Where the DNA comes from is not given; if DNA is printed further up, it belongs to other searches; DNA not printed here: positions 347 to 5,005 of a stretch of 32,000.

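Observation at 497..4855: Giant (1452 aa) Tat-exported molybdopterin catalytic subunit with large internal insertions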

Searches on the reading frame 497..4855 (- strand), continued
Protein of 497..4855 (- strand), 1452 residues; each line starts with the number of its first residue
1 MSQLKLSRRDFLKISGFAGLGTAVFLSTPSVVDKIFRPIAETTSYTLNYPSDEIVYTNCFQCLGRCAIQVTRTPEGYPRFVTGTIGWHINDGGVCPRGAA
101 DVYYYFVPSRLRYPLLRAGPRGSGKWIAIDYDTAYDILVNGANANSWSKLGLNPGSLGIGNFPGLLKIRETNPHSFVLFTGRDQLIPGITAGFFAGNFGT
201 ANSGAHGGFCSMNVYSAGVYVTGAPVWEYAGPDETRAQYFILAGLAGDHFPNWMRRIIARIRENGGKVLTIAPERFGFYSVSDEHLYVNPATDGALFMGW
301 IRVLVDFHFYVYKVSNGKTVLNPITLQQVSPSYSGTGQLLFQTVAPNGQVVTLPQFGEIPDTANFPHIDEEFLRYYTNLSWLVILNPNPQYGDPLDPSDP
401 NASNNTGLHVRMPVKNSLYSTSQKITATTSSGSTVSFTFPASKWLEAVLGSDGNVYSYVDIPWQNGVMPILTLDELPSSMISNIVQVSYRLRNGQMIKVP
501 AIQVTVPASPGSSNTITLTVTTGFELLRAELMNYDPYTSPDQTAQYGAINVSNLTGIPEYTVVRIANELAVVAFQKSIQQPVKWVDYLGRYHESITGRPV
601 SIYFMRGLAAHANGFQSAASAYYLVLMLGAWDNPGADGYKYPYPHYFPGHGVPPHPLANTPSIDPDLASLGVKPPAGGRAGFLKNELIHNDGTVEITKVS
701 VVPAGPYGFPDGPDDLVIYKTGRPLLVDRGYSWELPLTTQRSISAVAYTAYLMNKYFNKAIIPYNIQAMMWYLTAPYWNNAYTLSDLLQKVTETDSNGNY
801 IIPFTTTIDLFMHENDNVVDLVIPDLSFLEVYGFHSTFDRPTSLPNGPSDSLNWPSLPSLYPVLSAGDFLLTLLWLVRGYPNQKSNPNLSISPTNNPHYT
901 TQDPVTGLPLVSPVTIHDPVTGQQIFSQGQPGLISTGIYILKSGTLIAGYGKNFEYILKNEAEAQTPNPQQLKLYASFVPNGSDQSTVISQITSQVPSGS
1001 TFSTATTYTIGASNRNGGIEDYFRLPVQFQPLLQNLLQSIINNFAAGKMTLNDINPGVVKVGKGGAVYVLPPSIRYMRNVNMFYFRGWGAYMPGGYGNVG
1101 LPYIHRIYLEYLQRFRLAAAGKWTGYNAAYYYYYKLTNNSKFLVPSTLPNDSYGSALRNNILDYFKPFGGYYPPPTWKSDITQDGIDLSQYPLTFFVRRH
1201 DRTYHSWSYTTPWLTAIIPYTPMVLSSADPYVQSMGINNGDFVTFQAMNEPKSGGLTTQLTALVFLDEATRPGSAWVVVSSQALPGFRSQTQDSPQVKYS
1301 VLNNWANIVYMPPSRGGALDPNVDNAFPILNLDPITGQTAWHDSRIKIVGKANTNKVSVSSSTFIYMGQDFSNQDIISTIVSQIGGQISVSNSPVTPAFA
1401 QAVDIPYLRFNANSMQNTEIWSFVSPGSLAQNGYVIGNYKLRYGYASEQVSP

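Call 66: search_protein_families(library=ncbifam, proteins=[L001:14371-15204:+, L001:15216-15917:+, L001:16037-17047:+, L001:17145-18617:+], max_evalue=0.001)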
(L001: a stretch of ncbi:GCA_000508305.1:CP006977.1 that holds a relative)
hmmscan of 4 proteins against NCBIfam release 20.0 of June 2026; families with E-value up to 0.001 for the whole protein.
L001:14371-15204:+ (277 aa): 30 families (the best 25 are shown)
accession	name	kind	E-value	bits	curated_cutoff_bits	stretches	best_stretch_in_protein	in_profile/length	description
NF011569.0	PRK14993.1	equivalog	2.6e-33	115.5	416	1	29-228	40-222/244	tetrathionate reductase subunit TtrB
NF045797.1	DsrO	equivalog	3.5e-31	108.5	200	1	28-220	39-226/235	sulfate reduction electron transfer complex DsrMKJOP subunit DsrO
TIGR02951.1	DMSO_dmsB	equivalog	5e-31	107.9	214.1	1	36-193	5-150/161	DMSO/selenate family reductase complex B subunit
TIGR03149.1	cyt_nit_nrfC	equivalog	1.4e-30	106.3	377.6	1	30-201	36-189/225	cytochrome c nitrite reductase Fe-S protein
TIGR03478.1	DMSO_red_II_bet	subfamily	5.3e-30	104.4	480.7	2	86-238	116-263/321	DMSO reductase family type II enzyme, iron-sulfur subunit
NF041782.1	mnquin_red_QrcC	equivalog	1.9e-26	93.2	400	1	33-152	1-119/239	menaquinone reductase iron-sulfur cluster-binding subunit QrcC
NF042979.1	EthbenzDh_ebdB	equivalog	5.9e-26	91.1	740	1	86-196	138-242/354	ethylbenzene dehydrogenase subunit beta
NF041715.1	arsenate_red_ArrB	equivalog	2e-25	89.7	450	1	33-148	3-103/233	arsenate respiratory reductase iron-sulfur subunit ArrB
TIGR01660.1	narH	equivalog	6.4e-22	77.6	524.05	1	87-172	169-256/492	nitrate reductase subunit beta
TIGR01582.1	FDH-beta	equivalog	1.6e-21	76.7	334.7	1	32-190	21-176/283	formate dehydrogenase subunit beta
NF038355.1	FDH3_beta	equivalog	7.6e-19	68.4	240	1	35-164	5-121/180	formate dehydrogenase FDH3 subunit beta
NF045715.1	sulf_resp_HmcB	equivalog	1e-18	67.5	420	1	32-194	36-196/307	sulfate respiration complex iron-sulfur protein HmcB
NF008134.0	PRK10882.1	equivalog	1.7e-18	66.8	263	1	31-194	37-206/329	hydrogenase 2 operon protein HybA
NF009451.0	PRK12809.1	equivalog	5e-12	44.9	1154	1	35-168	5-119/639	formate-dependent uric acid utilization protein YgfT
NF009408.0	PRK12769.1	equivalog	5.2e-12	44.7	1003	1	34-190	4-141/659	formate-dependent uric acid utilization protein AegA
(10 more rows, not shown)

L001:15216-15917:+ (233 aa): 3 families
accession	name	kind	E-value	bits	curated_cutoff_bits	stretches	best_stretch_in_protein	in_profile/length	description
NF042981.1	EthbenzDh_ebdD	equivalog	7.3e-11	42.1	360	1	9-193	19-197/222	ethylbenzene dehydrogenase subunit delta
TIGR03482.1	DMSO_red_II_cha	subfamily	1e-10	42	152.3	1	12-214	5-195/197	DMSO reductase family type II enzyme chaperone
NF003442.0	PRK04976.1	equivalog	5.2e-06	26.5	132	1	109-210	113-207/211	molecular chaperone TorD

L001:16037-17047:+ (336 aa): 0 families

L001:17145-18617:+ (490 aa): 13 families
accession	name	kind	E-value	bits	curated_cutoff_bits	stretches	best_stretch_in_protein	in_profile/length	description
NF007013.0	PRK09477.1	equivalog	8.4e-11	41.5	234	1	263-471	84-277/286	quinol dehydrogenase ferredoxin subunit NapH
TIGR02163.1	napH_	subfamily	3.7e-10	39.8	213.05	1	264-470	62-253/255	NapH/MauN family ferredoxin-type protein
NF009451.0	PRK12809.1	equivalog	3e-05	22.5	1154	1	415-472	83-138/639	formate-dependent uric acid utilization protein YgfT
TIGR04395.1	cutC_activ_rSAM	equivalog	4.5e-05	22.9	360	1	416-468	53-103/309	choline TMA-lyase-activating enzyme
TIGR02700.1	flavo_MJ0208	hypoth_equivalog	6.8e-05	22.2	251.35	1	416-469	147-195/234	dihydromethanopterin reductase (acceptor)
NF007382.0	PRK09898.1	equivalog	0.00017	21.2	213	1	415-465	119-168/208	ferredoxin-like protein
NF045490.1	FdxA_Protbact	equivalog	0.0005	20.3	135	1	417-477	7-64/104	ferredoxin FdxA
NF007658.0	PRK10330.1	equivalog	0.00051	19.6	260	1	413-468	52-104/181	electron transport protein HydN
TIGR01582.1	FDH-beta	equivalog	0.00061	19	334.7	1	417-467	91-140/283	formate dehydrogenase subunit beta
NF004538.0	PRK05888.1-4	equivalog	0.00078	19.1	135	0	418-478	62-127/162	NADH-quinone oxidoreductase subunit NuoI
TIGR01971.1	NuoI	subfamily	0.00079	19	113.05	0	408-470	32-100/121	NADH-quinone oxidoreductase, chain I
NF005503.0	PRK07118.1-2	equivalog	0.00082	18.7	252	1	445-471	131-158/292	RnfABCDGE type electron transport complex subunit B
NF006076.0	PRK08222.1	equivalog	0.00085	19.2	270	0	415-471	36-93/181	hydrogenase 4 subunit H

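Call 67: search_protein_representatives(protein=window:500-4099:-)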
Query: 1200 residues. Proteins with E-value up to 0.001 (for the whole library): 329; up to 1e-10: 158; up to 1e-30: 19. The best 150 are listed.
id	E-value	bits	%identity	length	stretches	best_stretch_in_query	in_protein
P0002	0.0e+00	2249.3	79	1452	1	1-1199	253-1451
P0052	4.3e-106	372.5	39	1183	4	252-623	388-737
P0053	3.5e-95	336.4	40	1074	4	251-621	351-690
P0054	7.7e-73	262.4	43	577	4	252-635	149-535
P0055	9.8e-52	192.5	66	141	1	1059-1196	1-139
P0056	8.7e-50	186.0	30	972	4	293-403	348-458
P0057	7.2e-46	173.1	38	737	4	450-607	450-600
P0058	5.0e-45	170.3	33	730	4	294-414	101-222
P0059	1.7e-40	155.3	68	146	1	1-113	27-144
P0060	2.4e-37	144.8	37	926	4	285-393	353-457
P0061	3.8e-37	144.2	36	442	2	294-397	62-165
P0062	3.8e-36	140.9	38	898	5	292-406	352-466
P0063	4.8e-34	133.9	36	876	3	301-409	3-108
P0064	2.3e-33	131.6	36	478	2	294-403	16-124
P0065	3.0e-33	131.3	35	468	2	293-401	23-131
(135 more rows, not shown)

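Call 68: list_cluster_members(proteins=[P0036, P0052, P0053, P0001, P0056])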
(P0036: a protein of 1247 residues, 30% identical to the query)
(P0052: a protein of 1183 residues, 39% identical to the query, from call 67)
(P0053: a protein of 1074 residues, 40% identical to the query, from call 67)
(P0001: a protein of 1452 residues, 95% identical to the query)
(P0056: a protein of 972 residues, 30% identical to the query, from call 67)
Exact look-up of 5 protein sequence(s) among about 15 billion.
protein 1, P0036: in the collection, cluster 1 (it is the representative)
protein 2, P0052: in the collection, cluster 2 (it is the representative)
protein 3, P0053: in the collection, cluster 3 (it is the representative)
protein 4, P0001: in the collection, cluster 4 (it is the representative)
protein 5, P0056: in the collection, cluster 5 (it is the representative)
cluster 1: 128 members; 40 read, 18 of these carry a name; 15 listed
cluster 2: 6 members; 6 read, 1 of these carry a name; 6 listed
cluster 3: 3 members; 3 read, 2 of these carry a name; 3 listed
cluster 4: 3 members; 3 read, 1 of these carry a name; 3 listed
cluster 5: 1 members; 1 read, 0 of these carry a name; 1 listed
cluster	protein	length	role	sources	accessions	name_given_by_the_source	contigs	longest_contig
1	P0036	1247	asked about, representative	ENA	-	-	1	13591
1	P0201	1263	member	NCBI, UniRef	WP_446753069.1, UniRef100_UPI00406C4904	molybdopterin dinucleotide binding domain-containing protein [Vulcanisaeta sp. JCM 16161] | molybdopterin dinucleotide binding domain-containing protein n=1 Tax=Vulcanisaeta sp. JCM ...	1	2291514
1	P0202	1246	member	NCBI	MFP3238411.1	MAG: molybdopterin dinucleotide binding domain-containing protein [Caldivirga sp.]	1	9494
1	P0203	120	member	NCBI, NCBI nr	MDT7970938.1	MAG: twin-arginine translocation signal domain-containing protein, partial [Vulcanisaeta ... | twin-arginine translocation signal domain-containing protein [Vulcanisaeta sp.]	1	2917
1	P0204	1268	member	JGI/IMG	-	anaerobic selenocysteine-containing dehydrogenase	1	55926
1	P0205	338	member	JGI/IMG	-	anaerobic selenocysteine-containing dehydrogenase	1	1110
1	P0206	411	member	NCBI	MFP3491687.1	MAG: twin-arginine translocation signal domain-containing protein, partial [Vulcanisaeta ...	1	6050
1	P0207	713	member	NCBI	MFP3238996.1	MAG: molybdopterin dinucleotide binding domain-containing protein, partial [Caldivirga ...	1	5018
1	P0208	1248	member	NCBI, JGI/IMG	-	anaerobic selenocysteine-containing dehydrogenase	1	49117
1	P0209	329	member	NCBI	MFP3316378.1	MAG: molybdopterin dinucleotide binding domain-containing protein, partial [Caldivirga ...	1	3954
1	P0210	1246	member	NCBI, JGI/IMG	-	anaerobic selenocysteine-containing dehydrogenase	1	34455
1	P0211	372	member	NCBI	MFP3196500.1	MAG: molybdopterin dinucleotide binding domain-containing protein, partial [Caldivirga ...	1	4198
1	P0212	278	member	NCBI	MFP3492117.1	MAG: molybdopterin dinucleotide binding domain-containing protein, partial [Vulcanisaeta ...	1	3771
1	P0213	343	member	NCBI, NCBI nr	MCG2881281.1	MAG: sulfide reductase, partial [Vulcanisaeta sp.] | sulfide reductase [Vulcanisaeta sp.]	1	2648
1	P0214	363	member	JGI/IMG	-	Anaerobic dehydrogenases, typically selenocysteine-containing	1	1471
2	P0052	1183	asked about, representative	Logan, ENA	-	-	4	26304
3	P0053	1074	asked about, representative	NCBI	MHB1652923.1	MAG: molybdopterin-dependent oxidoreductase [Desulfitobacteriaceae bacterium]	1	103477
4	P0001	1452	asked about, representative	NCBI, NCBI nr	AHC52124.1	oxidoreductase [Sulfolobus acidocaldarius SUSAZ]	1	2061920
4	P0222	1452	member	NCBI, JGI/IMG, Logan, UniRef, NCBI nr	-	-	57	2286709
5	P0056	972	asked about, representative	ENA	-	-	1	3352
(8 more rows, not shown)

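Call 82: search_solved_structures(query=A1, max_evalue=0.00001)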
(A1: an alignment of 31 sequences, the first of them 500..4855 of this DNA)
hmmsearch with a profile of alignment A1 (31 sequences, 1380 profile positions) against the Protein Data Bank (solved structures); distinct sequences matched with E-value up to 0.00001: 50.
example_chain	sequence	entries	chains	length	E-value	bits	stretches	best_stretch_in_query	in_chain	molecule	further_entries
2vpw_A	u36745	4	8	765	1.5e-35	125.5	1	7-312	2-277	THIOSULFATE REDUCTASE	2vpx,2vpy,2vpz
5e7o_A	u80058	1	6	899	1e-23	86.3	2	95-140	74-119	DMSO reductase family type II enzyme, molybdopterin subunit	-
4ydd_A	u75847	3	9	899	1e-23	86.3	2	95-140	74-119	DMSO reductase family type II enzyme, molybdopterin subunit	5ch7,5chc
7bkb_D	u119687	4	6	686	1.3e-23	85.8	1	53-140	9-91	Formate dehydrogenase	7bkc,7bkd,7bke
6cz7_A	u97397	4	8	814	2.5e-22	81.7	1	56-304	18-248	ArrA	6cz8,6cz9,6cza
9vap_A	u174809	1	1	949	2.8e-22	81.5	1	3-307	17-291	Formate dehydrogenase molybdopterin-binding subunit FdhA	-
7qv7_S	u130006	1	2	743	3.5e-20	74.5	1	51-312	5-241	Hydrogen dependent carbon dioxide reductase subunit FdhF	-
8cm4_A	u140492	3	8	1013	6.7e-20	73.6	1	5-139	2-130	Formate dehydrogenase, alpha subunit, selenocysteine-containing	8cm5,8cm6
2jim_A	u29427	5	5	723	7.6e-20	73.4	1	55-306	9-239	PERIPLASMIC NITRATE REDUCTASE | PROTEIN (PERIPLASMIC NITRATE REDUCTASE)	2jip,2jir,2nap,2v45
6sdr_A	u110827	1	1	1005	1.3e-19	72.6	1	5-139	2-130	Formate dehydrogenase, alpha subunit, selenocysteine-containing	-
6sdv_A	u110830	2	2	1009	1.3e-19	72.6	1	5-139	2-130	Formate dehydrogenase, alpha subunit, selenocysteine-containing,Formate dehydrogenase, alp | Formate dehydrogenase, alpha subunit, selenocysteine-containing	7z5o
9qm0_A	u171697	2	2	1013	1.4e-19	72.6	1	5-139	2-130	Formate dehydrogenase, alpha subunit, selenocysteine-containing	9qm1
9rk1_A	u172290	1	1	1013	1.4e-19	72.6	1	5-139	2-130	Formate dehydrogenase, alpha subunit, selenocysteine-containing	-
9rjy_A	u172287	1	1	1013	1.4e-19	72.6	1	5-139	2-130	Formate dehydrogenase, alpha subunit, selenocysteine-containing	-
30gj_A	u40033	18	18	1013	1.4e-19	72.6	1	5-139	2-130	Formate dehydrogenase, alpha subunit, selenocysteine-containing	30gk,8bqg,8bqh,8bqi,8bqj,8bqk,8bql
3ir5_A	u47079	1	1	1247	9.3e-12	46.6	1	45-521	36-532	Respiratory nitrate reductase 1 alpha chain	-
3ir6_A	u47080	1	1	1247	7.9e-11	43.5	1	49-521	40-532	Respiratory nitrate reductase 1 alpha chain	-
1q16_A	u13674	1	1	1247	1e-10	43.2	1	50-521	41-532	Respiratory nitrate reductase 1 alpha chain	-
1r27_A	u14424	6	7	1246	1e-10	43.2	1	50-521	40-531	Respiratory nitrate reductase 1 alpha chain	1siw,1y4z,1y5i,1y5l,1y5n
3ir7_A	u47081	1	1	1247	5.2e-10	40.8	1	50-521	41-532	Respiratory nitrate reductase 1 alpha chain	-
7b04_B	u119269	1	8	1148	8.9e-09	36.7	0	256-312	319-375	Nitrite oxidoreductase subunit A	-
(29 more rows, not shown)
